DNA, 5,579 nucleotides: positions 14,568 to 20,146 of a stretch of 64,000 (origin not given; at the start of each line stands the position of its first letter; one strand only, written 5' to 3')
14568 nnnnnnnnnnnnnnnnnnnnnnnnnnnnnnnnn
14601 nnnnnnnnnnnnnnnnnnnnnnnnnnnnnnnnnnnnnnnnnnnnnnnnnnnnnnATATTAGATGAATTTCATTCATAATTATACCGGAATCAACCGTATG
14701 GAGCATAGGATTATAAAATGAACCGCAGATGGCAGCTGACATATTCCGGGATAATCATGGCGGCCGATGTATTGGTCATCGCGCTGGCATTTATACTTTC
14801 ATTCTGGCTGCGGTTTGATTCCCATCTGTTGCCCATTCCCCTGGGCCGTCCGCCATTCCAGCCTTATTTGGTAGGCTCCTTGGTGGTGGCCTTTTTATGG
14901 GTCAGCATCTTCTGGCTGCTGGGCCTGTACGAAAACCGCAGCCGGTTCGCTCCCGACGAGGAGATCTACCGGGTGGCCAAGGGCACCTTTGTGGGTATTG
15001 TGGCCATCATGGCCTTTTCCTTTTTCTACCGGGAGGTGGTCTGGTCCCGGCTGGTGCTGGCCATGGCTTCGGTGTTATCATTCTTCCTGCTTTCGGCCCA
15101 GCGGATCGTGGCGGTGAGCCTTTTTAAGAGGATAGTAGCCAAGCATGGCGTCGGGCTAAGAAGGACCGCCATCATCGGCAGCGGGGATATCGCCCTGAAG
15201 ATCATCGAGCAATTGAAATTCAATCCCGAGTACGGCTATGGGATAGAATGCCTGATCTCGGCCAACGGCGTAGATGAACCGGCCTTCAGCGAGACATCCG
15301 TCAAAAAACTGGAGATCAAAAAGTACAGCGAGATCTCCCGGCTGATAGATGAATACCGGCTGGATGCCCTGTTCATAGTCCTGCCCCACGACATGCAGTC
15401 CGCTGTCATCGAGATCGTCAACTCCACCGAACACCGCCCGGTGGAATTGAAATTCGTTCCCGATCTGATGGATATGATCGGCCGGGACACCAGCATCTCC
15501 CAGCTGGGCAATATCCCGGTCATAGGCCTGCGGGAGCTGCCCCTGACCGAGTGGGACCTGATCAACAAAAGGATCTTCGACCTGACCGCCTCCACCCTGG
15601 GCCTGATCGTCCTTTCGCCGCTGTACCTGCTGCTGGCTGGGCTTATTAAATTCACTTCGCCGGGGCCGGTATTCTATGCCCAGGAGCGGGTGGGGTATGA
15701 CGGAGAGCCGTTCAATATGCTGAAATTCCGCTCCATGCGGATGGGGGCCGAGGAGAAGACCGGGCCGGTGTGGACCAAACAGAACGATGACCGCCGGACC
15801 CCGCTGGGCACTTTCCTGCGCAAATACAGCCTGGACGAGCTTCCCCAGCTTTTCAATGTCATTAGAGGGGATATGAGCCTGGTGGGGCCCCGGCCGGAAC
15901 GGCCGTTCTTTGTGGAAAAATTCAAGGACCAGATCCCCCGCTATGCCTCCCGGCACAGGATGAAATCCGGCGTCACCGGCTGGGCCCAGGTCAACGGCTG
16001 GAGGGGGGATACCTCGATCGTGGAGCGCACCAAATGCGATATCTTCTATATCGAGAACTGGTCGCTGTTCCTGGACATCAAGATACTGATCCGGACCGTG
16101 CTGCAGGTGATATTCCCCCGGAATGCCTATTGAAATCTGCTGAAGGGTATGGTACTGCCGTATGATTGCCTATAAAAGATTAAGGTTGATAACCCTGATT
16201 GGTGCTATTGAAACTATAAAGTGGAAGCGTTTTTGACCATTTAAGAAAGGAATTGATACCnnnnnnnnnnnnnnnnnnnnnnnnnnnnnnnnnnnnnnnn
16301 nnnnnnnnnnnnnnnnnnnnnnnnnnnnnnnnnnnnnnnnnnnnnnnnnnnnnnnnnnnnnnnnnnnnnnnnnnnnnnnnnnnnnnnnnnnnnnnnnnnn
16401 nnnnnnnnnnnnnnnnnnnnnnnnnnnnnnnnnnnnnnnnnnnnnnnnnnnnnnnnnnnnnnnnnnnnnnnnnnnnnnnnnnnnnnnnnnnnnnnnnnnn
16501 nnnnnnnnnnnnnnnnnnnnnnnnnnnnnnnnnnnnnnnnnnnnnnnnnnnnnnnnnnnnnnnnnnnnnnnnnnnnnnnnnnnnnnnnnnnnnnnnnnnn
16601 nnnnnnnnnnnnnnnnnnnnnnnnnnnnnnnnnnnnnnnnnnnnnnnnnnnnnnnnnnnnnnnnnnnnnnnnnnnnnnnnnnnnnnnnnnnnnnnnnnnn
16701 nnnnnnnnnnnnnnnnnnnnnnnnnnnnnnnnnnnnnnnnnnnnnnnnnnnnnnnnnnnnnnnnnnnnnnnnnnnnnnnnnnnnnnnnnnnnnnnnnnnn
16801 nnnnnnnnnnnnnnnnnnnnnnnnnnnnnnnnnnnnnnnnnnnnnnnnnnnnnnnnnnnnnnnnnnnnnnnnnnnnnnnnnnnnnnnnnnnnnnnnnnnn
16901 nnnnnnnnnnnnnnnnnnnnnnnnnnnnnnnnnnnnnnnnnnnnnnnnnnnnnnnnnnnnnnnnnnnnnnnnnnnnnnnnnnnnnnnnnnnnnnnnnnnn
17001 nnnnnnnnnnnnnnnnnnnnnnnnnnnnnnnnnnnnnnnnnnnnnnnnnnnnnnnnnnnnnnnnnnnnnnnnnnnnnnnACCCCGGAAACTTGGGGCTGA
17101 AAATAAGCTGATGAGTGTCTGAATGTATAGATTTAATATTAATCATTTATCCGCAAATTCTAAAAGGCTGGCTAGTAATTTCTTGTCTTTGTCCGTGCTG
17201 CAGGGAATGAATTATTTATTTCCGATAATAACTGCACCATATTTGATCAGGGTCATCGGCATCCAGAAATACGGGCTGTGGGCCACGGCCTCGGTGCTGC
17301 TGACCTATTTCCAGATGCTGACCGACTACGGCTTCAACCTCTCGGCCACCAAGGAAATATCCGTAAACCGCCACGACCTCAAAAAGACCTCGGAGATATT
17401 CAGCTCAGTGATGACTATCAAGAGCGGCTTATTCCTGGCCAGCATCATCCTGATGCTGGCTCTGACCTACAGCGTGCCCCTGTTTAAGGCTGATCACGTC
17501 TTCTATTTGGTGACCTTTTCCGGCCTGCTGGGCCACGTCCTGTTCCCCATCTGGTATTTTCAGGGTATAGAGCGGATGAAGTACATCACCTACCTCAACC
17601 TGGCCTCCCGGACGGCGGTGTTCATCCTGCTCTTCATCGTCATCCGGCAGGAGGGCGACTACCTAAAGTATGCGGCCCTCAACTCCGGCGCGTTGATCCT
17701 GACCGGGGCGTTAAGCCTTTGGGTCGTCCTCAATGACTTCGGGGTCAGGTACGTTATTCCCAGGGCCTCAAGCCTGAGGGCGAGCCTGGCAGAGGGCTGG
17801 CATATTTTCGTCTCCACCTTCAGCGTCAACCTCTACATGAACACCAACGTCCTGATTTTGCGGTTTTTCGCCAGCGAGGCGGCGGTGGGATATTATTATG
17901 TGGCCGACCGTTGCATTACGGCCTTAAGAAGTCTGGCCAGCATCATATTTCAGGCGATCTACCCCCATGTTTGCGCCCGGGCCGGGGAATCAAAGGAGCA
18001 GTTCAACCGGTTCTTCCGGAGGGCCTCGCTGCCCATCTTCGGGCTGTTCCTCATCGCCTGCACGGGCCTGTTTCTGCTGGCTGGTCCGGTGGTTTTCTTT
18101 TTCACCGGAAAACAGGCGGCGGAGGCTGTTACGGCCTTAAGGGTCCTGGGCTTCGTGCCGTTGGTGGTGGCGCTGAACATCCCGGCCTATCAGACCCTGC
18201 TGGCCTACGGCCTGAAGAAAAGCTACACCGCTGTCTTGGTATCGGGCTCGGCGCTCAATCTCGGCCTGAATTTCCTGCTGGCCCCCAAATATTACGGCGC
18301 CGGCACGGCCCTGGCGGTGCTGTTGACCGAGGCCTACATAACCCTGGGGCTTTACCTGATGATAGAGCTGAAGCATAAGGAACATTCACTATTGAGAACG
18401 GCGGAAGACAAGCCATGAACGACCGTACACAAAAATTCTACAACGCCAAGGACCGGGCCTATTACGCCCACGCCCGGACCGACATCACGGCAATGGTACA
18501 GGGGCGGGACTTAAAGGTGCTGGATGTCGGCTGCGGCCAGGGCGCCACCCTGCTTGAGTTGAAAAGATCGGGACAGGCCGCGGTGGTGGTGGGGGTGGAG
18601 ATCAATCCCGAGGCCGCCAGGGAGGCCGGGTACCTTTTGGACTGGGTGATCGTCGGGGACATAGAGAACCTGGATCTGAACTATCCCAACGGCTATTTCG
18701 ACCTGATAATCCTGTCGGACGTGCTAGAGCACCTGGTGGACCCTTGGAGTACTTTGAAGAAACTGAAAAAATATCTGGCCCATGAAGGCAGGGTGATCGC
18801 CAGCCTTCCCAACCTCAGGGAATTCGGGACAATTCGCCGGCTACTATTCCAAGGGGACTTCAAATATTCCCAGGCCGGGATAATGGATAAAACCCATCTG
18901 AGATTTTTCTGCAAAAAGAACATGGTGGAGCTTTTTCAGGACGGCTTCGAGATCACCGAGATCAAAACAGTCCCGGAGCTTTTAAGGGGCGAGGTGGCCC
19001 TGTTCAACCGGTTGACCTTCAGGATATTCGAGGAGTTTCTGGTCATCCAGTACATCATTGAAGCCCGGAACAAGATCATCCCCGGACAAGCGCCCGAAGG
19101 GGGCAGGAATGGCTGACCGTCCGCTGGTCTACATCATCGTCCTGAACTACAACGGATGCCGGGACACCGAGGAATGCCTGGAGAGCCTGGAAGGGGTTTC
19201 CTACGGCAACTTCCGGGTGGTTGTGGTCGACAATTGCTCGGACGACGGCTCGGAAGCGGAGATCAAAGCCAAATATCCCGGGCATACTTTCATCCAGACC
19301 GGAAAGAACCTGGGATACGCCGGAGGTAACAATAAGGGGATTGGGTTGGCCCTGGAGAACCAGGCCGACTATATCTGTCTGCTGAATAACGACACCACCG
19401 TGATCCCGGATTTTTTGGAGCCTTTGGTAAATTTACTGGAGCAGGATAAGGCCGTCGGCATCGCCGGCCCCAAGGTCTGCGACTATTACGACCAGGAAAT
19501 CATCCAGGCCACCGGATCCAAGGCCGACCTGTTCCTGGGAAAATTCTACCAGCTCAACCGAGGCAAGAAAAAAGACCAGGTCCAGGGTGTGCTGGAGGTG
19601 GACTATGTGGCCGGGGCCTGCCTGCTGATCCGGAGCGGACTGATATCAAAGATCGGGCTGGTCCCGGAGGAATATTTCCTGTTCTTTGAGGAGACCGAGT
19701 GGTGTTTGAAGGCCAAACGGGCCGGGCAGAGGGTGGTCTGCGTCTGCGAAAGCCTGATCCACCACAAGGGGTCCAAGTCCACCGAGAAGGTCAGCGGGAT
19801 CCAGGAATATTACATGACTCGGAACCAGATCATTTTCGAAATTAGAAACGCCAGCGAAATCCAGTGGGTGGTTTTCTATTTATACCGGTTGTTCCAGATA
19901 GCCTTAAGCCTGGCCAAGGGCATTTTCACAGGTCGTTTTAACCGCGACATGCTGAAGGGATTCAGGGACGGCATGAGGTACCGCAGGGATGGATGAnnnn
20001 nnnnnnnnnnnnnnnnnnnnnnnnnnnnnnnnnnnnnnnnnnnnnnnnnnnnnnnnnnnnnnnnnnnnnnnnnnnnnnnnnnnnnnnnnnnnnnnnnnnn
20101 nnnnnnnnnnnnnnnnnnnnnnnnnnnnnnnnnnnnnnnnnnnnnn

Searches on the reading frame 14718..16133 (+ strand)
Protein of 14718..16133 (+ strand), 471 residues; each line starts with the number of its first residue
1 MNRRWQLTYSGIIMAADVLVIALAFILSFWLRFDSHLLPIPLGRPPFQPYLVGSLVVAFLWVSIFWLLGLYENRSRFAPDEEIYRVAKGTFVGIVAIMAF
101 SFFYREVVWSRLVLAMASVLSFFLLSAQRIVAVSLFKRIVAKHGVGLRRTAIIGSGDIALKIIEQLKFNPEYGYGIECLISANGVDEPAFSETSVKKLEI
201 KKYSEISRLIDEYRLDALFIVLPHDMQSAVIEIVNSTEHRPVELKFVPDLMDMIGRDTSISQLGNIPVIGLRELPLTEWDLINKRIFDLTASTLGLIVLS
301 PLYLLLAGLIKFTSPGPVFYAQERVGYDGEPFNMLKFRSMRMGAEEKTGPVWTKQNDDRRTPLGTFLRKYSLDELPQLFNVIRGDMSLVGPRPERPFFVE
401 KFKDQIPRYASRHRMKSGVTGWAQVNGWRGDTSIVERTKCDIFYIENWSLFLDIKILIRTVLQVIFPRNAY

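Call 81: search_protein_families(library=pfam, proteins=[window:14718-16133:+], max_evalue=0.00001)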
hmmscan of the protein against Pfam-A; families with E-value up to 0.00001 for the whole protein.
window:14718-16133:+ (471 aa): 2 families
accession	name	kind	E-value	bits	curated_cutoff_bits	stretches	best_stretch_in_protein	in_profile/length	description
PF02397.22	Bac_transf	-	7.9e-71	237.7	27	1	284-465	1-178/179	Bacterial sugar transferase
PF13727.12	CoA_binding_3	-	3.8e-13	50.3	25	1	68-248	3-175/175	CoA-binding domain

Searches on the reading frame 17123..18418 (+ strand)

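Call 81: search_protein_families(library=pfam, proteins=[window:17123-18418:+], max_evalue=0.00001)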
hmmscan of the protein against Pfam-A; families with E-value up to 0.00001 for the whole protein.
window:17123-18418:+ (431 aa): 2 families
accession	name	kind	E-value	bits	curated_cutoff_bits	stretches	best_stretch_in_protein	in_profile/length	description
PF01943.22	Polysacc_synt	-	1.3e-48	166.2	28.2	1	17-281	2-268/274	Polysaccharide biosynthesis protein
PF13440.11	Polysacc_synt_3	-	2.3e-07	30.8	23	1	41-336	2-292/293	Polysaccharide biosynthesis protein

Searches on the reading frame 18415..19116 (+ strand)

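Call 81: search_protein_families(library=pfam, proteins=[window:18415-19116:+], max_evalue=0.00001)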
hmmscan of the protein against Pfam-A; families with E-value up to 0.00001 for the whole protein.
window:18415-19116:+ (233 aa): 6 families
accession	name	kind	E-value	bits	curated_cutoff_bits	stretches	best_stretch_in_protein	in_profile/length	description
PF13489.12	Methyltransf_23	-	6.3e-18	65.5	27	1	20-181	12-162/164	Methyltransferase domain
PF08241.18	Methyltransf_11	-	3.1e-16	60.2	21.2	1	36-128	1-94/95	Methyltransferase domain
PF13847.12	Methyltransf_31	-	8.3e-16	58.4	27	1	32-136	4-117/145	Methyltransferase domain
PF08242.18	Methyltransf_12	-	3.3e-13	50.6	30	1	36-127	1-98/98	Methyltransferase domain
PF13649.12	Methyltransf_25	-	1.4e-12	48.6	27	1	35-125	1-97/97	Methyltransferase domain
PF07021.18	MetW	-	3.7e-09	36.9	21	1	32-150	14-128/193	Methionine biosynthesis protein MetW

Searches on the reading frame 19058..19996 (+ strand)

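Call 81: search_protein_families(library=pfam, proteins=[window:19058-19996:+], max_evalue=0.00001)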
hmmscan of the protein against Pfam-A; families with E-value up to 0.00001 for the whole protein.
window:19058-19996:+ (312 aa): 2 families
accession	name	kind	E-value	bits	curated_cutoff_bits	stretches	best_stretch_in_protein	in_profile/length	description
PF00535.33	Glycos_transf_2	-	6e-21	75.5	23.3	1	26-195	2-163/168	Glycosyl transferase family 2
PF13641.12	Glyco_tranf_2_3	-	2e-13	51.4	27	1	24-241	3-216/230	Glycosyltransferase like family 2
